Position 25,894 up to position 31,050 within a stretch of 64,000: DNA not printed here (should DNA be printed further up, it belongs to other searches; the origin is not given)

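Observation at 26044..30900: Architecture of the 1618-aa protein: N-terminal beta-rich domain, ~380-aa coiled coil, C-terminal AAA+ core with non-canonical Walker B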

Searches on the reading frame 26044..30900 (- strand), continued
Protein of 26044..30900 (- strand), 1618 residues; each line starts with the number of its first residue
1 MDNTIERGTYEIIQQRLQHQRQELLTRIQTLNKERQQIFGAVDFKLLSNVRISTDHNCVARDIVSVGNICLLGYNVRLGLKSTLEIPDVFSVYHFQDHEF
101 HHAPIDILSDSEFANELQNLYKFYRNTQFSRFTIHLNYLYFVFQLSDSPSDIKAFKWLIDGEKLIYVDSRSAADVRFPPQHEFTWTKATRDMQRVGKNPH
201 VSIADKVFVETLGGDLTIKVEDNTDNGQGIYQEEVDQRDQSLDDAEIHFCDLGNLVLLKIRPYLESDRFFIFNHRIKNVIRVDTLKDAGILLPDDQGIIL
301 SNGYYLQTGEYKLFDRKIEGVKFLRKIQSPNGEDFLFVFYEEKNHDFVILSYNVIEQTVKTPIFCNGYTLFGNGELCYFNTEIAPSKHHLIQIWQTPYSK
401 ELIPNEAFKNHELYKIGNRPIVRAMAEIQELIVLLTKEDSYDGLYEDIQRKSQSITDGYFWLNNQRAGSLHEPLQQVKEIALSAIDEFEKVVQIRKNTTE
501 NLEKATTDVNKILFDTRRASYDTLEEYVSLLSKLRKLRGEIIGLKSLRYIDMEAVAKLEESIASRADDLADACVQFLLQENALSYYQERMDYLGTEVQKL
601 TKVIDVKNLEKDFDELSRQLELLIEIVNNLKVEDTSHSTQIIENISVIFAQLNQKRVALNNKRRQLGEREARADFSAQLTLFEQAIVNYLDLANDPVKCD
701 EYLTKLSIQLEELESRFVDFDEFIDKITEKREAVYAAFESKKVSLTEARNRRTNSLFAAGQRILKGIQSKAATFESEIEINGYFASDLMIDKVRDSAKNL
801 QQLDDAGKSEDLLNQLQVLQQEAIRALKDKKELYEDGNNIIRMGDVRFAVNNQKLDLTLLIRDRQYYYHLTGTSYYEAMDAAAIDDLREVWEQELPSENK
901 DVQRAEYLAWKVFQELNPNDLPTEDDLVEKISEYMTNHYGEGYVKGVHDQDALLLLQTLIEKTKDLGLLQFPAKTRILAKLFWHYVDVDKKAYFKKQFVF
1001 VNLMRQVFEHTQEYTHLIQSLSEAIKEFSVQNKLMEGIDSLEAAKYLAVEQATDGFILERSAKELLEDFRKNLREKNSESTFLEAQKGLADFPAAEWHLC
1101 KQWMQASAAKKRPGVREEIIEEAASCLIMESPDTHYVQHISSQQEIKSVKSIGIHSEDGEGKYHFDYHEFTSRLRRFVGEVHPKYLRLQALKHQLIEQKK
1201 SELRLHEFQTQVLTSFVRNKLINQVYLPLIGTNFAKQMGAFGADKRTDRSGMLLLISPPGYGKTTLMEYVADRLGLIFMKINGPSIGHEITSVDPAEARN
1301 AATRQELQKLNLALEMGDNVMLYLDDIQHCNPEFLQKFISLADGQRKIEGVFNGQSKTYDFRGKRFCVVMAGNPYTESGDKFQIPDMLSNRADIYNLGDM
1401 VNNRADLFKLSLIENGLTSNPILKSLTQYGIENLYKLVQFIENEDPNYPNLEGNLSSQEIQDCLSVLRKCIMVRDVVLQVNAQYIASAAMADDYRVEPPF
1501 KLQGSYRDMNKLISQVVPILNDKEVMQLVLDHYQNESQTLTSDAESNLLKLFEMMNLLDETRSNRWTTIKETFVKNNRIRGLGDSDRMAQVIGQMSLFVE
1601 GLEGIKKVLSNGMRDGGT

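Call 12: search_solved_structures(query=window:26044-30900:-, max_evalue=0.01, show_alignments=3)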
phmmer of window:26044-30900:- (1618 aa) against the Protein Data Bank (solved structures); distinct sequences matched with E-value up to 0.01: 52.
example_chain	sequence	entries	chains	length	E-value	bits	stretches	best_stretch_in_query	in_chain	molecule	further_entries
5vc7_A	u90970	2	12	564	0.00014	22.6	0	1251-1303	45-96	VCP-like ATPase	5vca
5g4g_A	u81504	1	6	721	0.00026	21.7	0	1251-1302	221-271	VCP-LIKE ATPASE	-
5g4f_A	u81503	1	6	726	0.00027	21.6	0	1251-1302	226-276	VCP-LIKE ATPASE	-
7wub_D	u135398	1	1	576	0.00046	20.8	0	1253-1303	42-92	Transitional endoplasmic reticulum ATPase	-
7wub_C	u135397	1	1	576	0.00046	20.8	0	1253-1303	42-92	Transitional endoplasmic reticulum ATPase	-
6mck_A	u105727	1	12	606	0.00053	20.7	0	1253-1303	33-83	Transitional endoplasmic reticulum ATPase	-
6chs_H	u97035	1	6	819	0.00057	20.5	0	1253-1314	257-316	Putative cell division control protein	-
7rlj_A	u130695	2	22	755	0.0009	19.9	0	1253-1303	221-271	Transitional endoplasmic reticulum ATPase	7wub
8yka_A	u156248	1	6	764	0.00093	19.8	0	1253-1303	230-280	Transitional endoplasmic reticulum ATPase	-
5c18_A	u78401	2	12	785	0.00099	19.7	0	1253-1303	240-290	Transitional endoplasmic reticulum ATPase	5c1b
7y4w_A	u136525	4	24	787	0.00099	19.7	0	1253-1303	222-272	Transitional endoplasmic reticulum ATPase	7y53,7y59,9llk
5c19_A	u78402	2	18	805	0.001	19.7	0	1253-1303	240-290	Transitional endoplasmic reticulum ATPase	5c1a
7l5w_A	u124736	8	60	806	0.0011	19.7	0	1253-1303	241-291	Transitional endoplasmic reticulum ATPase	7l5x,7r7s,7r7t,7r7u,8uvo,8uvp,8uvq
10qq_A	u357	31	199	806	0.0011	19.7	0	1253-1303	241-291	Transitional endoplasmic reticulum ATPase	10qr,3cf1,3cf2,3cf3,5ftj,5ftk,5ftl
7bp9_A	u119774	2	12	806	0.0011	19.7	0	1253-1303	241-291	Transitional endoplasmic reticulum ATPase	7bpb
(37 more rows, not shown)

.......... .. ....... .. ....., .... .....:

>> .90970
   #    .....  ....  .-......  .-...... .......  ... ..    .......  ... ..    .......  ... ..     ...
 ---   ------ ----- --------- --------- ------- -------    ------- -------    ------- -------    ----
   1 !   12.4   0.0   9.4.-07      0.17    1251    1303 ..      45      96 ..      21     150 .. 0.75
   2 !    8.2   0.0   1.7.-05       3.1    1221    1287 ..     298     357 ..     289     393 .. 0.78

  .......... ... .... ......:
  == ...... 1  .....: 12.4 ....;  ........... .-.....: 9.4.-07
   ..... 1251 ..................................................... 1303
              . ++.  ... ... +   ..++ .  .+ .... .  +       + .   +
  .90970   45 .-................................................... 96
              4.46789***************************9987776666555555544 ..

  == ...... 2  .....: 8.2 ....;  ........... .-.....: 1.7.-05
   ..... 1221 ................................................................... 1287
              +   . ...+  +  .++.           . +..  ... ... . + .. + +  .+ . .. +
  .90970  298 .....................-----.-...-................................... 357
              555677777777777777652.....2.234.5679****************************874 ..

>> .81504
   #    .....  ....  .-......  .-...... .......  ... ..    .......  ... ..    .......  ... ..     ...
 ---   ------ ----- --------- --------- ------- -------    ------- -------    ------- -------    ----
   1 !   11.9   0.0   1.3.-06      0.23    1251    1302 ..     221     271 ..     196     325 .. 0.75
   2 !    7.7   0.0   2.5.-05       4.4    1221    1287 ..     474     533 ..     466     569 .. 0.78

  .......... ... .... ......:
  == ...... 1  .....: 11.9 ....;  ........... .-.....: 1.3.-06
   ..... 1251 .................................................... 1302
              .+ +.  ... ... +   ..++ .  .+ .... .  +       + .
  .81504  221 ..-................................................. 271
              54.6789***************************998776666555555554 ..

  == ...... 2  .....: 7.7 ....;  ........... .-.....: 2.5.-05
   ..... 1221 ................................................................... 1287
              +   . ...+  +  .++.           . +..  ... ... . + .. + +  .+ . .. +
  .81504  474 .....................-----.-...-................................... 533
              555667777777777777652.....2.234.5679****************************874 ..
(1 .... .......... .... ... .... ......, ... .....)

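Call 23: search_protein_families(library=padloc, proteins=[window:26044-30900:-], max_evalue=0.01)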
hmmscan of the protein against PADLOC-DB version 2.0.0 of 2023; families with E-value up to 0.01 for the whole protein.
window:26044-30900:- (1618 aa): 1 family
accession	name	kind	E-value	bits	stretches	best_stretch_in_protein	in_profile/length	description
PDLC04140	mad8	-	0.0093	13.5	0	1245-1297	22-67/314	mads_8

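Call 35: find_related_loci(query=A3, collection=genome_contigs, flank=10000)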
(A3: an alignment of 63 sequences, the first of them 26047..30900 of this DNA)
Query A3 (1618 aa) in genome_contigs; peptide patterns used: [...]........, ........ (x = any residue, [..] = any of these).
600 stretches matched a pattern (row limit reached: there are more); 588 encode a relative of the query (tblastn E <= 1e-3); the best 80 are kept; 80 distinct loci.
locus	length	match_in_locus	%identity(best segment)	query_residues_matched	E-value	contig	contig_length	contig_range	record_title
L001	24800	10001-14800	54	1-1609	0e+0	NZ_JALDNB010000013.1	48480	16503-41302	Chryseobacterium aahli strain cx-42 Scaffold10_2, whole genome shotgun sequence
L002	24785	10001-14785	54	1-1609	0e+0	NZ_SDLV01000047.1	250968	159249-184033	Chryseobacterium candidae strain JC507 NODE_90_length_250922_cov_33.196377, whole genome shotgun sequence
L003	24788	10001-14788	54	1-1609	0e+0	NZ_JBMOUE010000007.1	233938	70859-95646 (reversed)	Chryseobacterium sp. Mn2064 NODE_7_length_233938_cov_114.965715, whole genome shotgun sequence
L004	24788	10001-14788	53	1-1609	0e+0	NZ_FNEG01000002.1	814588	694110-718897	Chryseobacterium jejuense strain DSM 19299, whole genome shotgun sequence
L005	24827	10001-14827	52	5-1613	0e+0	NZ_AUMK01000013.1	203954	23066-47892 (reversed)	Aquimarina latercula DSM 2041 H526DRAFT_scaffold00010.10_C, whole genome shotgun sequence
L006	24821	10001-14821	52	5-1613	0e+0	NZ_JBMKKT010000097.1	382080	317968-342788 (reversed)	Tenacibaculum sp. MEBiC06402 k141_59, whole genome shotgun sequence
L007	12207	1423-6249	49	5-1615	0e+0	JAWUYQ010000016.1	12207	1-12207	MAG: Flavobacteriaceae bacterium isolate HBSea_ice_MAG857 BAT.857_918688_flag=1_multi=6.0000_len=12207, whole genome sho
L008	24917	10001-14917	50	5-1613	0e+0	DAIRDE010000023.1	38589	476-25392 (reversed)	MAG TPA_asm: Nonlabens sp. isolate CTOTU7307 NODE_1057_length_38589_cov_57.148778, whole genome shotgun sequence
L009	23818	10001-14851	50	3-1614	0e+0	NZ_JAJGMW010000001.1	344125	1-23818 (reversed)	Leeuwenhoekiella parthenopeia strain Mr9 Scaffold1, whole genome shotgun sequence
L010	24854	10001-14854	50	3-1614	0e+0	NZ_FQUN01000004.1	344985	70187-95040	Leeuwenhoekiella marinoflava DSM 3653, whole genome shotgun sequence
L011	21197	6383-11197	49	3-1609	0e+0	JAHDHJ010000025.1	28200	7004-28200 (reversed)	MAG: Saprospiraceae bacterium isolate MAG-67 RZ_4708, whole genome shotgun sequence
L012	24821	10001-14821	49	5-1609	0e+0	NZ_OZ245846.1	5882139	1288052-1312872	MAG: Ulvibacterium sp. isolate 40d8580c-2cfc-4524-b3ab-290e7e8e622b chromosome 1, complete sequence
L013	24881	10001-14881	48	5-1617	0e+0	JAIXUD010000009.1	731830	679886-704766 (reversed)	MAG: Sphingobacteriales bacterium isolate D1_MAG_00006 pond_D1_MAG_00006_000000000010, whole genome shotgun sequence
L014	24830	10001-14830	49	3-1610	0e+0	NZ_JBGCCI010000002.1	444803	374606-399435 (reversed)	Flavobacterium sp. 28YEA47A Ga0573052_02, whole genome shotgun sequence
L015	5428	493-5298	49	4-1610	0e+0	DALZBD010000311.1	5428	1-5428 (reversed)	MAG TPA_asm: Bacteroides sp. isolate CTOTU47028 NODE_1417_length_5428_cov_5.061790, whole genome shotgun sequence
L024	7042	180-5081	46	4-1618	0e+0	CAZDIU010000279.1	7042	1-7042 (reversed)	MAG TPA_asm: uncultured Desulfobacterales bacterium isolate binchicken_co168_310 genome assembly, contig: NODE_16516_len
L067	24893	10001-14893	45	5-1618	0e+0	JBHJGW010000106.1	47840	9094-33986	MAG: Opitutales bacterium isolate sb_S14C1351_1 S14Ck141_151774, whole genome shotgun sequence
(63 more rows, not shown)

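Call 80: search_dna_similar(query=window:26047-30900:-, collection=plasmids, mode=protein, max_evalue=1e-10, max_rows=15)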
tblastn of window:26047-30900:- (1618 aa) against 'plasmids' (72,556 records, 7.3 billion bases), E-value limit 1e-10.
Records with a match: 13; places in all: 13; records where one place covers at least 80% of the query: 13.
Best place of each record, by identity: <60% 13.
By first word of the organism name: Streptomyces 3; Proteus 2; Deinococcus 2; Hymenobacter 1; Nonomuraea 1; Pseudomonas 1; Halomonas 1; Vibrio 1; Photobacterium 1.
By predicted mobility (MOB-suite, as given by PLSDB): non-mobilizable 10; mobilizable 3.
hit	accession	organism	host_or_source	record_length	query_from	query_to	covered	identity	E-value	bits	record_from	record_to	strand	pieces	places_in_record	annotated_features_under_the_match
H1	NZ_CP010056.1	Hymenobacter sp. DG25B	single cell,soil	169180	5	1609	99%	47.9%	0e+0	1570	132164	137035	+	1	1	DNA repair ATPase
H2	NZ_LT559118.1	Nonomuraea gerenzanensis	-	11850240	5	1600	99%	40.1%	0e+0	1160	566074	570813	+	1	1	none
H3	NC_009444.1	Pseudomonas fluorescens SBW25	-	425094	6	1605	99%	39.2%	0e+0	1154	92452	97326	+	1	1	DNA repair ATPase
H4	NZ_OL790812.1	Proteus mirabilis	-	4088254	8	1606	99%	38.7%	0e+0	1149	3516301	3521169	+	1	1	none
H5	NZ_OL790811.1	Proteus mirabilis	-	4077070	8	1606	99%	38.7%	0e+0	1149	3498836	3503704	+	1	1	none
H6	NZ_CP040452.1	Halomonas sp. PA16-9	-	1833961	6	1610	99%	38.0%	0e+0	1113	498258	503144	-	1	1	none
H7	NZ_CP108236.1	Streptomyces sp. NBC_00080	-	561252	1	1612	100%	37.0%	0e+0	1111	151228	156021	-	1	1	DNA repair ATPase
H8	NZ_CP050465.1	Vibrio campbellii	single cell,seawater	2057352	8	1598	98%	37.1%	0e+0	1082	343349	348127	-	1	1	none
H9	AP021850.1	Deinococcus grandis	-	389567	8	1603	99%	36.7%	0e+0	1058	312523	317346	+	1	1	hypothetical protein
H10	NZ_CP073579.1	Photobacterium sp. GJ3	-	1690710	6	1598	98%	36.6%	0e+0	1045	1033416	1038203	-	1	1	record has no annotation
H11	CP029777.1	Deinococcus actinosclerus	mixed culture,wastewater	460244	8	1603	99%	36.3%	0e+0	1019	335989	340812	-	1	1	DNA repair protein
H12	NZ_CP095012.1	Streptomyces sp. 2P-4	cell culture,mudflats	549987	8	1573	97%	34.5%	0e+0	869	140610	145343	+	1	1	DNA repair ATPase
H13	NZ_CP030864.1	Streptomyces globosus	cell culture,environment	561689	8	1573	97%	34.4%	0e+0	870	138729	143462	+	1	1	DNA repair ATPase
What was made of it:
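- Thirteen plasmid records carry a homologue (call 80).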

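Call 81: get_annotated_region(hit=H3, flank=8000)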
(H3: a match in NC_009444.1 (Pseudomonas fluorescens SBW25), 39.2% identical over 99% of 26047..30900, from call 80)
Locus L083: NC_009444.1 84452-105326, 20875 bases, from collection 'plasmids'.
description: Pseudomonas fluorescens SBW25 plasmid pQBR103, complete sequence
organism: Pseudomonas fluorescens SBW25 (NCBI taxid 216595)
taxonomy: Bacteria; Pseudomonadota; Gammaproteobacteria; Pseudomonadales; Pseudomonadaceae; Pseudomonas; Pseudomonas fluorescens; Pseudomonas fluorescens SBW25
host: -; source: -; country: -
typing (MOB-suite, as given by PLSDB): non-mobilizable; replicon rep_cluster_1081; mating-pair formation MPF_I
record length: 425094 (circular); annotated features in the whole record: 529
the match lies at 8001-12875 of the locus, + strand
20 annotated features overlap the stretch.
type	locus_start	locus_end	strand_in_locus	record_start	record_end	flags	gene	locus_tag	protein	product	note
CDS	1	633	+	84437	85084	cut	-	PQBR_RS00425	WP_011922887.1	YjfI family protein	-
CDS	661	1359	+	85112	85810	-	-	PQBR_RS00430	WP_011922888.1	PspA/IM30 family protein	-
CDS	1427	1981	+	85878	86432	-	-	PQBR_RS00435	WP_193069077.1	rhomboid family intramembrane serine protease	-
CDS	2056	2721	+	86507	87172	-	-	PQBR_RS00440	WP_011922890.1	DUF2491 family protein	-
CDS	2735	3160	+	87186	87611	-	-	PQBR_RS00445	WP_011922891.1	DUF350 domain-containing protein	-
CDS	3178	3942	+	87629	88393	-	-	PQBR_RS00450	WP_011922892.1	DUF1190 domain-containing protein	-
CDS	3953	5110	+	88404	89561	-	-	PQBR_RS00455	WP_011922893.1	glutathionylspermidine synthase family protein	-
CDS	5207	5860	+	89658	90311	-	-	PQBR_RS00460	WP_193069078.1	hypothetical protein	-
CDS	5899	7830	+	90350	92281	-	-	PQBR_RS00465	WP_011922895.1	SPFH domain-containing protein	-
CDS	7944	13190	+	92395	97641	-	-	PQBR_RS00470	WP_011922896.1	DNA repair ATPase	-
CDS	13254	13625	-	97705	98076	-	-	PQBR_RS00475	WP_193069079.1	histone-like nucleoid-structuring protein, MvaT/MvaU family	GO:0071824 - protein-DNA complex organization [Evidence IEA]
CDS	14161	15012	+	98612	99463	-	-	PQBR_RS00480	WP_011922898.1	hypothetical protein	-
CDS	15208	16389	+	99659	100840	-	-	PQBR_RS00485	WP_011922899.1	C2H2-type zinc finger protein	-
CDS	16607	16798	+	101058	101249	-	-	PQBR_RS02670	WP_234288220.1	hypothetical protein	-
CDS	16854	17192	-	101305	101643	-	-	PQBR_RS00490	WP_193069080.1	hypothetical protein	-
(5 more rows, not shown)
